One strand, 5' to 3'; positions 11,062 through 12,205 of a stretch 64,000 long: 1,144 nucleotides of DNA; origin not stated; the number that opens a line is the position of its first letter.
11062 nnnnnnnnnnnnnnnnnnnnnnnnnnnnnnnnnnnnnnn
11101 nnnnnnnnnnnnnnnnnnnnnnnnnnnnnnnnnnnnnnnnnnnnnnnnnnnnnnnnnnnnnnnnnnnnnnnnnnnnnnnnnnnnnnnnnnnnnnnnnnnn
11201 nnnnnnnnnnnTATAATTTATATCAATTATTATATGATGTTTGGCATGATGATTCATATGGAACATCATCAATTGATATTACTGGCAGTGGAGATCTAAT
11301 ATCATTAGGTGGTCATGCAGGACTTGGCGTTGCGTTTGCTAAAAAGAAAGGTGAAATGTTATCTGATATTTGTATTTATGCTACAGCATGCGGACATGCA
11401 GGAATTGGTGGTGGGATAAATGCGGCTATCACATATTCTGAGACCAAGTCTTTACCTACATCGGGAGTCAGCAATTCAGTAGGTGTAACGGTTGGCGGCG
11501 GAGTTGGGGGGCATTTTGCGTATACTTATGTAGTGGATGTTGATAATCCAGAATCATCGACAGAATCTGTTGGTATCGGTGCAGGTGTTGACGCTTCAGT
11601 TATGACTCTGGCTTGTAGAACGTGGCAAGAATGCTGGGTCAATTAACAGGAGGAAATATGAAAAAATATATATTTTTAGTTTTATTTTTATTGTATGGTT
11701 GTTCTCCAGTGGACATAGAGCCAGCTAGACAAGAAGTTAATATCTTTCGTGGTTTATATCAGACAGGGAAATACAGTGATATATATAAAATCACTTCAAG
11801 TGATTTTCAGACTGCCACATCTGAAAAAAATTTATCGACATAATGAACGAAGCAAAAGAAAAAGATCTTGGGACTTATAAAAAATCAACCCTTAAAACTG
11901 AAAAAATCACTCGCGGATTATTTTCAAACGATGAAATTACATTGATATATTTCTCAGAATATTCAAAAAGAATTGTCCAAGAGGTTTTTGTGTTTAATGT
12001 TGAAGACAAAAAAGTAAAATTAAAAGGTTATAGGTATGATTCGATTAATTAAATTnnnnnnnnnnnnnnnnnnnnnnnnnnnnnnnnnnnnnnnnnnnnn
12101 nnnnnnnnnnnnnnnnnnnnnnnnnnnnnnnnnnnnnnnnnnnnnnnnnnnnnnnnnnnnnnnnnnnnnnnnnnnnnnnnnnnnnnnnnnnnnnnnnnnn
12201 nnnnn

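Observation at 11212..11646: Rhs C-terminal toxin domain of unrecognised family: AT-rich, glycine-zipper-like, about 144 aa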

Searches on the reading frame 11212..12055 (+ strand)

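Call 96: search_solved_structures(query=A6, max_evalue=1, show_alignments=1)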
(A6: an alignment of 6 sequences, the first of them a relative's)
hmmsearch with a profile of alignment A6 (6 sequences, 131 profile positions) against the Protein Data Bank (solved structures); distinct sequences matched with E-value up to 1: 0.
